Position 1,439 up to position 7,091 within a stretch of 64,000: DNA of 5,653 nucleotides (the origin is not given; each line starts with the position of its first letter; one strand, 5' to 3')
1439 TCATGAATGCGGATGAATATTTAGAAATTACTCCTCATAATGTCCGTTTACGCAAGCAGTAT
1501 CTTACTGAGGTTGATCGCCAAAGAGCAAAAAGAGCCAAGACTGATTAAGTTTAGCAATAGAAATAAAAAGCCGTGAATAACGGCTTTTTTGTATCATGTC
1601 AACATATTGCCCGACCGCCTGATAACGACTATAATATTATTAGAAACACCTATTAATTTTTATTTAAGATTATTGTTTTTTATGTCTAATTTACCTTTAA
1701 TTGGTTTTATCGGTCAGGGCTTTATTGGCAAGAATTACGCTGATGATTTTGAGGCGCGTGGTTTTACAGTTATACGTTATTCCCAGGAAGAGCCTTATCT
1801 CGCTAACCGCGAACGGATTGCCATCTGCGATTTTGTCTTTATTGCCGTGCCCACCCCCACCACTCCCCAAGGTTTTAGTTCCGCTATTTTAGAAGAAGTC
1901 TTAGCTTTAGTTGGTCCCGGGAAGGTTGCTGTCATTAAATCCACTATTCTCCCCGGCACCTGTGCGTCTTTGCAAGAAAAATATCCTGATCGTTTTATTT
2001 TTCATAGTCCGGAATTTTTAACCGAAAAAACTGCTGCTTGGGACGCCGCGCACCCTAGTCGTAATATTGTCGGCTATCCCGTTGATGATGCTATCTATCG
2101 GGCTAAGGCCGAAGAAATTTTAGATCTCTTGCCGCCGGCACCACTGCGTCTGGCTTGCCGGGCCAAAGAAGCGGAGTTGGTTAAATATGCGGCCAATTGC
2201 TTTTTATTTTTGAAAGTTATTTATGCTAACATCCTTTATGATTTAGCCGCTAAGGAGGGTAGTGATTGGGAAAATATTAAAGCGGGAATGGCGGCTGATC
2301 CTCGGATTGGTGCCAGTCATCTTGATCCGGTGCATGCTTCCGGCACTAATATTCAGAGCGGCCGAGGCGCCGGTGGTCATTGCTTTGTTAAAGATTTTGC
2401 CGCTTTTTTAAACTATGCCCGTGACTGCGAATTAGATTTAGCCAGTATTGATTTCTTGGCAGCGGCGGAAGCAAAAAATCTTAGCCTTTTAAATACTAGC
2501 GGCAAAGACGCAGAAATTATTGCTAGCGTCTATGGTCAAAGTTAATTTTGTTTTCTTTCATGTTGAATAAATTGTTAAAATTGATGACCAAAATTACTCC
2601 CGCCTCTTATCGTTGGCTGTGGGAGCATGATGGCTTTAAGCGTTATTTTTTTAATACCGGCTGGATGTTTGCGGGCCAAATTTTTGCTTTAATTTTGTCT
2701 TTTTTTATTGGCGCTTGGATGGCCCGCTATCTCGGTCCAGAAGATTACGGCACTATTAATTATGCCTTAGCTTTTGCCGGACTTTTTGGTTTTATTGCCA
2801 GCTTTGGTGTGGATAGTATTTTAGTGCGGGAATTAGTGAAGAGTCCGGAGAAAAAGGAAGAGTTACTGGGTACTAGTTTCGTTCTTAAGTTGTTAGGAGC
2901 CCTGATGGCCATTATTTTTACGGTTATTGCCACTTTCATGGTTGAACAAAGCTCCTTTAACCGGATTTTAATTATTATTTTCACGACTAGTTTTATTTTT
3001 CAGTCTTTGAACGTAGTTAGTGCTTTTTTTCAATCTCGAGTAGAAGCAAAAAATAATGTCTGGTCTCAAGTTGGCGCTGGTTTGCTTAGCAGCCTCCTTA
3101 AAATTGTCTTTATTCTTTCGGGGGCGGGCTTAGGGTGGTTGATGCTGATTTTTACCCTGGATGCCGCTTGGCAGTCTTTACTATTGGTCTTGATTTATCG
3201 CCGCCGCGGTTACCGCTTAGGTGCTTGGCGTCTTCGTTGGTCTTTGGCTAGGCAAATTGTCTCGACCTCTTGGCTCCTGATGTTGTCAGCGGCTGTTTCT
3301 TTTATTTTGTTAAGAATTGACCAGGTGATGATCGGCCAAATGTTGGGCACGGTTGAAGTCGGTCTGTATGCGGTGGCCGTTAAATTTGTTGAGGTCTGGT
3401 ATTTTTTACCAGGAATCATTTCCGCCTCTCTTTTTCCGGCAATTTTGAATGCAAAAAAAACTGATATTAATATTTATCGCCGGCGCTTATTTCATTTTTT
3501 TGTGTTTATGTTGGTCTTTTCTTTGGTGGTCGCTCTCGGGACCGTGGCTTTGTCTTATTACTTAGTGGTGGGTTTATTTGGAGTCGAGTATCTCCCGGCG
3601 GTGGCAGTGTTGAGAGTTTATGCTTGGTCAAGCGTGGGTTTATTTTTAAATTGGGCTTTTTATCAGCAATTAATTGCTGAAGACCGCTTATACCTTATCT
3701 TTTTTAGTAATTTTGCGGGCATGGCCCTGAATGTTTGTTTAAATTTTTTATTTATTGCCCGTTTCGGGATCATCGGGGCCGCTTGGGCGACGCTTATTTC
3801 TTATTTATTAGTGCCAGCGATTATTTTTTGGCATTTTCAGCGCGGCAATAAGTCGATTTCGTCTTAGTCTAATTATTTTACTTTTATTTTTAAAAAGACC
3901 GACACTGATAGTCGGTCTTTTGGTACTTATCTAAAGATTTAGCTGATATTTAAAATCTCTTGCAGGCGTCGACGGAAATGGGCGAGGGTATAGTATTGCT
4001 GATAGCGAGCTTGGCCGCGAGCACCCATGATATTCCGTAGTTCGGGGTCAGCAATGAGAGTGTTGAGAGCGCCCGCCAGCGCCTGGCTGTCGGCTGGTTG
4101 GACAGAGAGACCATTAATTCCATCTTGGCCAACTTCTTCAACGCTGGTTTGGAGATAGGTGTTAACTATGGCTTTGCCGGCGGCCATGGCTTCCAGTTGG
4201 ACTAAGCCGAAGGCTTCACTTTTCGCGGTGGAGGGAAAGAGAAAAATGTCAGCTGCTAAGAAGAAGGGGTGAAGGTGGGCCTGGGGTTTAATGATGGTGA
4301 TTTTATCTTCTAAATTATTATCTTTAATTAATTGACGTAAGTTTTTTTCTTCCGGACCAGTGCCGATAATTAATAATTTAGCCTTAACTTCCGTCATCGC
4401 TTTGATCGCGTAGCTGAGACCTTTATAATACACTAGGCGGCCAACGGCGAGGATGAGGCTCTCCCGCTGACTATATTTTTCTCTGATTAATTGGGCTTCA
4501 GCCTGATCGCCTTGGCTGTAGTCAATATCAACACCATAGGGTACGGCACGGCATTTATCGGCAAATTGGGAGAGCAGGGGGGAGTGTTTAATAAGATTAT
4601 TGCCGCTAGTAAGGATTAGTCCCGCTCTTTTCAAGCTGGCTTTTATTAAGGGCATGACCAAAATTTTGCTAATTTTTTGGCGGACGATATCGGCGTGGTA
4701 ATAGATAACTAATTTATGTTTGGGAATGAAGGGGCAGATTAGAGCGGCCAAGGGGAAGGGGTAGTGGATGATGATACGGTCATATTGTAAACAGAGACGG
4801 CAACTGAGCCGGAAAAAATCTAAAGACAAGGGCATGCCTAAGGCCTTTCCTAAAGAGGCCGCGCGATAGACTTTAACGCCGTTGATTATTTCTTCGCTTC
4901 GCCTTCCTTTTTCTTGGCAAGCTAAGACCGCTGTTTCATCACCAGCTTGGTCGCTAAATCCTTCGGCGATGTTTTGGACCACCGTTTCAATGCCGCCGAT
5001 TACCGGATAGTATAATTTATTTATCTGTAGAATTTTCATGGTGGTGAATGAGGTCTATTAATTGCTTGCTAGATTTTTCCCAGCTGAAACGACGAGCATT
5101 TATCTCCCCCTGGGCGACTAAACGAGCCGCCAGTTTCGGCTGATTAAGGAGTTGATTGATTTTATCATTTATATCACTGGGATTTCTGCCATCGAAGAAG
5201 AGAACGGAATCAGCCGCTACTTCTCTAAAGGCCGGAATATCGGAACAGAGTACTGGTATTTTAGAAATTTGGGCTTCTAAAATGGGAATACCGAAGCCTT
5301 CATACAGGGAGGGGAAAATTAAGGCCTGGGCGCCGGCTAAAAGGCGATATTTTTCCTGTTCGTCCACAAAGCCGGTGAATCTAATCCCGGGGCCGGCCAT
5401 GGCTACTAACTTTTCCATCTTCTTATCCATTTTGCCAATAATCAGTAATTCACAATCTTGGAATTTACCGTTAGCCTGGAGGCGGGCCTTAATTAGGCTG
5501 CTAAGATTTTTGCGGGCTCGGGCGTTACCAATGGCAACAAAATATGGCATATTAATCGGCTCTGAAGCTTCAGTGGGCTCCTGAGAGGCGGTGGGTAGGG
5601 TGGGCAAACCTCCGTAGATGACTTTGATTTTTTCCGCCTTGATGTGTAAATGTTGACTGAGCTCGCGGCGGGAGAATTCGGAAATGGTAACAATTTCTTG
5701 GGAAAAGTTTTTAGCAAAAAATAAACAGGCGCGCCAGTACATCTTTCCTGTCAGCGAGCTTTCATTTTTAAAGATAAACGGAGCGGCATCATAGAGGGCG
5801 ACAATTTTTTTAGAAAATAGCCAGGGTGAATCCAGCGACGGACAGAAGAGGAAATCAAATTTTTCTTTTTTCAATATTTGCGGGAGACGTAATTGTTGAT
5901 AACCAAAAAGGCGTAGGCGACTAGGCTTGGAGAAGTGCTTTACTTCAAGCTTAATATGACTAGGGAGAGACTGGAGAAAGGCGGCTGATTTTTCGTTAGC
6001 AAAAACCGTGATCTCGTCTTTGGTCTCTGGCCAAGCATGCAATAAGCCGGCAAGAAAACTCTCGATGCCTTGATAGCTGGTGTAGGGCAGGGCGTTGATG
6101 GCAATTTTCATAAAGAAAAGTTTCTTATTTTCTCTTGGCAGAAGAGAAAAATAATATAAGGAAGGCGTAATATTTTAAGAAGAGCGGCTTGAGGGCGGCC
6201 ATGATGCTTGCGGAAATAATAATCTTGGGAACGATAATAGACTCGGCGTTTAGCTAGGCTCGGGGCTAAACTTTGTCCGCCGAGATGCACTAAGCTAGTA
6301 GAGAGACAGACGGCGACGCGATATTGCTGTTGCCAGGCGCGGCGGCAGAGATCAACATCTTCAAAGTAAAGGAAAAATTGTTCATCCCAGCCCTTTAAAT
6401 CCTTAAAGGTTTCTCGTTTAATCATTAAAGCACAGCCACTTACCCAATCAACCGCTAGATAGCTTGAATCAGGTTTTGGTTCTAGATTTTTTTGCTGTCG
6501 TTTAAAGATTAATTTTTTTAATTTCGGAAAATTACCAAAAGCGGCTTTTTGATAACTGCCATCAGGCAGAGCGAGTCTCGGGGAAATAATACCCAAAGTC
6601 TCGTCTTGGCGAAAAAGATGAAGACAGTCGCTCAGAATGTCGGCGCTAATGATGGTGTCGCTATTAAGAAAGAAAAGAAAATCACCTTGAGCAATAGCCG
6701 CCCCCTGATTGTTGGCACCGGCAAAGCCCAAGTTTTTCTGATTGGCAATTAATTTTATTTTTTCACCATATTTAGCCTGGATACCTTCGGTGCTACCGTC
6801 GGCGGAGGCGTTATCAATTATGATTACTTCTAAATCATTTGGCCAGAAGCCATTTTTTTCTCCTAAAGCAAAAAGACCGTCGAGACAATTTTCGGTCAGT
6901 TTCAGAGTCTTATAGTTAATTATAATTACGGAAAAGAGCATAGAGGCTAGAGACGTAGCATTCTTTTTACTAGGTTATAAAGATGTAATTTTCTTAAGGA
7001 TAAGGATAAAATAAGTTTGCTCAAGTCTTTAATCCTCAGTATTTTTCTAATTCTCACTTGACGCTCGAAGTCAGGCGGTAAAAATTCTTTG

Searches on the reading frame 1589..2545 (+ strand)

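Call 16: search_protein_families(library=pfam, proteins=[window:1589-2545:+], max_evalue=0.001)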
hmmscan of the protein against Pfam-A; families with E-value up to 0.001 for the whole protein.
window:1589-2545:+ (318 aa): 2 families
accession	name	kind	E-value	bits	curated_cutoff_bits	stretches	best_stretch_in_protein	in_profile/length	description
PF00984.24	UDPG_MGDP_dh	-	7.5e-17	61.7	25.4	1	193-287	1-85/94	UDP-glucose/GDP-mannose dehydrogenase family, central domain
PF03721.20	UDPG_MGDP_dh_N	-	2.1e-12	47.4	27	1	75-164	72-176/187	UDP-glucose/GDP-mannose dehydrogenase family, NAD binding domain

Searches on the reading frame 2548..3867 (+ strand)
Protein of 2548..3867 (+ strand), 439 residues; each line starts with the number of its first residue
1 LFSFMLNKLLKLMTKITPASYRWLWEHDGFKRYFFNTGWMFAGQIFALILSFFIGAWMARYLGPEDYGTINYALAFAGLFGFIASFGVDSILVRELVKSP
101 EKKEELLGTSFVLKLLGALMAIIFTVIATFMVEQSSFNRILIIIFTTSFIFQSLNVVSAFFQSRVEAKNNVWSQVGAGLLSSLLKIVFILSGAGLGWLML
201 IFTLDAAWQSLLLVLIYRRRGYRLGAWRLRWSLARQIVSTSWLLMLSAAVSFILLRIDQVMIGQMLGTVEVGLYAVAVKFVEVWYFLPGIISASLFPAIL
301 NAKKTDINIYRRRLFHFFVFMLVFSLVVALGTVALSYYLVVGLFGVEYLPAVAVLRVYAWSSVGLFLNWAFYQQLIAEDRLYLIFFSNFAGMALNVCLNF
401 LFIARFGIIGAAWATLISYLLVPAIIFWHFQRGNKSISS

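Call 16: search_protein_families(library=pfam, proteins=[window:2548-3867:+], max_evalue=0.001)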
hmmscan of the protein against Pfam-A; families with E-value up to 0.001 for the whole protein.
window:2548-3867:+ (439 aa): 2 families
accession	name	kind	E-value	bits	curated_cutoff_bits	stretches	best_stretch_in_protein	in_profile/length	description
PF01943.22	Polysacc_synt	-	3.7e-23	82.8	28.2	1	36-299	4-270/274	Polysaccharide biosynthesis protein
PF13440.11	Polysacc_synt_3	-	5.3e-20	72.3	23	1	58-352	2-292/293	Polysaccharide biosynthesis protein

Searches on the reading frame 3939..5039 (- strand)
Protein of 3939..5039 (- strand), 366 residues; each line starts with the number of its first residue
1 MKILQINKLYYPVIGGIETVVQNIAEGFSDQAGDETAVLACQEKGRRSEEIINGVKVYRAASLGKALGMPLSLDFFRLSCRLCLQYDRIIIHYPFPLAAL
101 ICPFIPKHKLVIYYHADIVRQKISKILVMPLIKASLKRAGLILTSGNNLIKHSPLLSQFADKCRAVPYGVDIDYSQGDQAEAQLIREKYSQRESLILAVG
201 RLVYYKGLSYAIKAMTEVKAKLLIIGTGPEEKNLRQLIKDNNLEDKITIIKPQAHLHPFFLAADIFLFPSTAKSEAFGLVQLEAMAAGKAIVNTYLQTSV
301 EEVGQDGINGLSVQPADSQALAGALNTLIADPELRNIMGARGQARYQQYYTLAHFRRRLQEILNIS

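Call 6: search_protein_families(library=pfam, proteins=[window:3939-5039:-], max_evalue=0.01)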
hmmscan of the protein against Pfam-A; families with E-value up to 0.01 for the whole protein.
window:3939-5039:- (366 aa): 6 families
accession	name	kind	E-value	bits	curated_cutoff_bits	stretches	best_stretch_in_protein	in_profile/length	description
PF00534.26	Glycos_transf_1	-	5.3e-34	117.7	26.4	1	191-344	13-171/172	Glycosyl transferases group 1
PF13692.12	Glyco_trans_1_4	-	6.1e-29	101.5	27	1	195-331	3-142/142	Glycosyl transferases group 1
PF13439.12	Glyco_transf_4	-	8.1e-11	42.7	28.5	1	14-173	1-169/170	Glycosyltransferase Family 4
PF20706.3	GT4-conflict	-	4.5e-06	26.3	26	1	186-288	190-305/385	Family 4 Glycosyltransferase in conflict systems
PF13524.12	Glyco_trans_1_2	-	1.1e-05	25.9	25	1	257-357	41-140/144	Glycosyl transferase-like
PF13579.12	Glyco_trans_4_4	-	0.00027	21.7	29.7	1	15-144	1-133/158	Glycosyl transferase 4-like domain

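Call 7: search_protein_families(library=ncbifam, proteins=[window:3939-5039:-], max_evalue=0.001)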
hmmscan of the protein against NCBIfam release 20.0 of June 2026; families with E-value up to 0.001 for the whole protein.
window:3939-5039:- (366 aa): 35 families (the best 25 are shown)
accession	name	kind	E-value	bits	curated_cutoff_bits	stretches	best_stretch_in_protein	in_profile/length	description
TIGR03999.1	thiol_BshA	equivalog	1.6e-23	83.2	273.7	1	129-352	135-359/375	N-acetyl-alpha-D-glucosaminyl L-malate synthase BshA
NF050063.1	ProtGlycPglJ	equivalog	3.3e-21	75.9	500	1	69-349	70-350/363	N-acetylgalactosamine-N,N'-diacetylbacillosaminyl-diphospho-undecaprenol 4-alpha-N-acetylgalactosaminyltransferase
NF041876.1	EPS_EpsE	equivalog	2.6e-19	69.8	400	1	157-351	182-381/389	exopolysaccharide biosynthesis GT4 family glycosyltransferase EpsE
TIGR03088.1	stp2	hypoth_equivalog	3.1e-17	62.7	409.05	1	161-360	160-367/374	TIGR03088 family PEP-CTERM/XrtA system glycosyltransferase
TIGR02149.1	glgA_Coryne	subfamily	7.1e-17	61.6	302.4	1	160-359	168-383/391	glycogen synthase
TIGR03449.1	mycothiol_MshA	equivalog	1.2e-16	60.7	462.5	1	161-350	188-387/406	D-inositol-3-phosphate glycosyltransferase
NF047880.1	glyco_SdgA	exception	1.9e-16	59.7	800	1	81-354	212-479/488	serine-aspartate repeat adhesin O-glycosyltransferase SdgA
TIGR04063.1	stp3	hypoth_equivalog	1.9e-15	56.7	442.05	1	159-344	178-373/397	TIGR04063 family PEP-CTERM/XrtA system glycosyltransferase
NF047684.1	TeichurnBiosyTuaC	equivalog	9.4e-15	54.4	550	1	132-345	158-368/391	teichuronic acid biosynthesis protein TuaC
NF053787.1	GlcN_PG_synth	equivalog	7.9e-14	51.3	480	1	1-350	1-343/361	N-acetylglucosaminyl phosphatidylglycerol synthase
TIGR04047.1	MSMEG_0565_glyc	hypoth_equivalog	1.1e-13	51.1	259.85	1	158-347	156-356/373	MSMEG_0565 family glycosyltransferase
TIGR04157.1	glyco_rSAM_CFB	subfamily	1.6e-13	50.5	400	1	162-362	194-405/406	TIGR04157 family glycosyltransferase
TIGR04005.1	wcaL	equivalog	1.3e-12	47.3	537.6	1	196-338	225-379/406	colanic acid biosynthesis glycosyltransferase WcaL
NF038298.1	EPS_HpsO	equivalog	1.3e-11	44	575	1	180-354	187-375/388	hormogonium polysaccharide biosynthesis glycosyltransferase HpsO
NF049988.1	MGlcDAGSynMgs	equivalog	2.2e-11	43.8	400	1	2-332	2-354/398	alpha-monoglucosyldiacylglycerol synthase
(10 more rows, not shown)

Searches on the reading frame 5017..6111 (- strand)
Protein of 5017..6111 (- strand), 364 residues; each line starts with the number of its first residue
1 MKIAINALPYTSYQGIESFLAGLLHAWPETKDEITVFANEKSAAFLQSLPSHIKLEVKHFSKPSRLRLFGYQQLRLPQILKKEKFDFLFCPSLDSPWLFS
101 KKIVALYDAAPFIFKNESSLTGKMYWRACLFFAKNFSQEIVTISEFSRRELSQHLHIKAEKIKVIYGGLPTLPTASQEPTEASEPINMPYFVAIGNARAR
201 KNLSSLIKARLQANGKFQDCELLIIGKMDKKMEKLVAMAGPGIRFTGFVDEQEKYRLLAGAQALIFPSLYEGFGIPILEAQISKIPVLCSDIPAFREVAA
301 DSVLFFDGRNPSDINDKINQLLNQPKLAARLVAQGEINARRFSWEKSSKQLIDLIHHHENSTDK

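Call 6: search_protein_families(library=pfam, proteins=[window:5017-6111:-], max_evalue=0.01)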
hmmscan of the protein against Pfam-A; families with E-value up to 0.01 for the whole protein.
window:5017-6111:- (364 aa): 5 families
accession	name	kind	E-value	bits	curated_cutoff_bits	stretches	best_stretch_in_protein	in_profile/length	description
PF00534.26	Glycos_transf_1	-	1.6e-28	99.8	26.4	1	187-335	14-169/172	Glycosyl transferases group 1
PF13692.12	Glyco_trans_1_4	-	3.1e-22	79.8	27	1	189-323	2-141/142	Glycosyl transferases group 1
PF13439.12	Glyco_transf_4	-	2.4e-12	47.7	28.5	1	15-169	3-166/170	Glycosyltransferase Family 4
PF20706.3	GT4-conflict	-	1.5e-07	31.2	26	1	177-291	186-312/385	Family 4 Glycosyltransferase in conflict systems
PF13524.12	Glyco_trans_1_2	-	0.0041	17.5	25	1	235-351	27-142/144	Glycosyl transferase-like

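Call 7: search_protein_families(library=ncbifam, proteins=[window:5017-6111:-], max_evalue=0.001)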
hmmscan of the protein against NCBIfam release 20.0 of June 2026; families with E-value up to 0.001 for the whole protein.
window:5017-6111:- (364 aa): 22 families
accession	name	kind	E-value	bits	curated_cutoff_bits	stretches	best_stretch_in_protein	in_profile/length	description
TIGR04047.1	MSMEG_0565_glyc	hypoth_equivalog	4.6e-19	68.8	259.85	1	187-353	192-369/373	MSMEG_0565 family glycosyltransferase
NF053513.1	Gtran_IagA_BgsA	equivalog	1.9e-12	46.9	460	1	191-353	164-326/333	LTA glycolipid anchor biosynthesis glycosyltransferase, IagA/BgsA family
TIGR03449.1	mycothiol_MshA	equivalog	1.6e-11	43.8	462.5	1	243-355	286-400/406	D-inositol-3-phosphate glycosyltransferase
TIGR02149.1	glgA_Coryne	subfamily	2.6e-11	43.3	302.4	1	137-354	145-386/391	glycogen synthase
NF041010.1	glycosy_Agl16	equivalog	2.8e-11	42.9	575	1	138-354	135-347/352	glycosylation protein Agl16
NF038229.1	Glyco4_Geo_Pelo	equivalog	9.4e-11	41.3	400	1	138-356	111-334/338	GPMC system family 4 glycosyltransferase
NF038295.1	EPS_HpsP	equivalog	9.8e-11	41.3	550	1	244-354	271-383/388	hormogonium polysaccharide biosynthesis glycosyltransferase HpsP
NF041876.1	EPS_EpsE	equivalog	1.6e-10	40.8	400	1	150-348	175-386/389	exopolysaccharide biosynthesis GT4 family glycosyltransferase EpsE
NF053787.1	GlcN_PG_synth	equivalog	3.5e-10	39.3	480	1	192-353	201-354/361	N-acetylglucosaminyl phosphatidylglycerol synthase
TIGR04157.1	glyco_rSAM_CFB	subfamily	9.5e-10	38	400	1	138-304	171-344/406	TIGR04157 family glycosyltransferase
NF050063.1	ProtGlycPglJ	equivalog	1.2e-09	37.9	500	1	133-353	141-361/363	N-acetylgalactosamine-N,N'-diacetylbacillosaminyl-diphospho-undecaprenol 4-alpha-N-acetylgalactosaminyltransferase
TIGR03999.1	thiol_BshA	equivalog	8.9e-09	34.7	273.7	1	130-349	138-364/375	N-acetyl-alpha-D-glucosaminyl L-malate synthase BshA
TIGR04348.1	TIGR04348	equivalog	1.3e-08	34.3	300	1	138-356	97-309/310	selenoneine biosynthesis selenosugar synthase SenB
TIGR03088.1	stp2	hypoth_equivalog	1.6e-08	34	409.05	1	134-352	134-367/374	TIGR03088 family PEP-CTERM/XrtA system glycosyltransferase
NF049987.1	DaglGlyslTfaseDgs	equivalog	1.6e-08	33.8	500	1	242-325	213-296/332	processive diacylglycerol alpha-glucosyltransferase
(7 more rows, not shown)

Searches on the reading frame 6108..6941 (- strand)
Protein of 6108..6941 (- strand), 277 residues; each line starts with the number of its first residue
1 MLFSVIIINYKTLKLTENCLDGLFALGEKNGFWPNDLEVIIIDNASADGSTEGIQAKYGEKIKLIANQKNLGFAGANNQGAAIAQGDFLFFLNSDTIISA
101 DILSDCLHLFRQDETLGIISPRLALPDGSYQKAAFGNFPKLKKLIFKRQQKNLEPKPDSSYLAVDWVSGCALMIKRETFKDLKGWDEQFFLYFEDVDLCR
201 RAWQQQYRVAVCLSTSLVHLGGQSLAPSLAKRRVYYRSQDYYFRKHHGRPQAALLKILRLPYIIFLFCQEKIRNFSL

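Call 6: search_protein_families(library=pfam, proteins=[window:6108-6941:-], max_evalue=0.01)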
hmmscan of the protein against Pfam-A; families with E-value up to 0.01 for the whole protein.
window:6108-6941:- (277 aa): 6 families
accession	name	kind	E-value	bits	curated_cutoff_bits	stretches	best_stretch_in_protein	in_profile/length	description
PF00535.33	Glycos_transf_2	-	3.5e-21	76.3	23.3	1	4-142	1-132/168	Glycosyl transferase family 2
PF13641.12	Glyco_tranf_2_3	-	1.1e-14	55.5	27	1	3-220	3-212/230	Glycosyltransferase like family 2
PF10111.15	Glyco_tranf_2_2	-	3.6e-13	50.1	27.3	1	29-210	22-207/276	Glycosyltransferase like family 2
PF13712.12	Glyco_tranf_2_5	-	9.8e-10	38.9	27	1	59-214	27-182/210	Glycosyltransferase like family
PF13632.12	Glyco_trans_2_3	-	3.5e-06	27.4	27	1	91-221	4-124/198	Glycosyl transferase family group 2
PF02709.20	Glyco_transf_7C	-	6.4e-05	23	23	1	167-210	19-63/78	N-terminal domain of galactosyltransferase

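Call 7: search_protein_families(library=ncbifam, proteins=[window:6108-6941:-], max_evalue=0.001)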
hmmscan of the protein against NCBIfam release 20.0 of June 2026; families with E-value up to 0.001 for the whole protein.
window:6108-6941:- (277 aa): 14 families
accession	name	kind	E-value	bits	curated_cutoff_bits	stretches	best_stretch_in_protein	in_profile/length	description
TIGR03965.1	mycofact_glyco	equivalog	3.4e-21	75.7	280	1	33-252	101-313/467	mycofactocin biosynthesis glycosyltransferase MftF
TIGR01556.1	rhamnosyltran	subfamily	4.2e-15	55.7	200.55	1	34-224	19-205/281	rhamnosyltransferase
NF041875.1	EPS_EpsD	equivalog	3.6e-13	49.6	370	1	4-248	2-235/325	exopolysaccharide biosynthesis glycosyltransferase EpsD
TIGR04283.1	glyco_like_mftF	equivalog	6.3e-13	48.8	182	1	33-116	24-104/221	TIGR04283 family arsenosugar biosynthesis glycosyltransferase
TIGR03937.1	PgaC_IcaA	equivalog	2.3e-10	40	422.3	1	35-209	73-240/407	poly-beta-1,6-N-acetyl-D-glucosamine synthase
NF007482.0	PRK10073.1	equivalog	4.4e-10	39.1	423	1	3-114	8-114/334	glycosyltransferase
TIGR04009.1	wcaE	equivalog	1.3e-08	34.5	369.2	1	1-119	1-116/248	colanic acid biosynthesis glycosyltransferase WcaE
NF047683.1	TeichurnBiosyTuaG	equivalog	1.9e-08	34.3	400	1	4-113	9-114/252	teichuronic acid biosynthesis protein TuaG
NF053739.1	GlytfEpsEBac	equivalog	5.2e-08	32.2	450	1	35-101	29-98/265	glycosyltransferase EpsE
NF050113.1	gal_furan_GlfT1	equivalog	8.6e-08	31.8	330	1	38-230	30-218/290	galactofuranosyltransferase GlfT1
NF038302.1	EPS_HpsE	equivalog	3.4e-07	29.5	300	1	3-161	3-161/307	hormogonium polysaccharide biosynthesis glycosyltransferase HpsE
NF050050.1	ProtGlycPglI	equivalog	3.5e-07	29.9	500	1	3-105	4-103/306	GalNAc(5)-diNAcBac-PP-undecaprenol beta-1,3-glucosyltransferase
NF038299.1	EPS_HpsN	equivalog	6.5e-06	25.3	425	0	4-123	4-119/317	hormogonium polysaccharide biosynthesis glycosyltransferase HpsN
NF041394.1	GtaseAglG_Halo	equivalog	3.7e-05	23.2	440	1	35-118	31-115/304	glucosyl-dolichyl phosphate glucuronosyltransferase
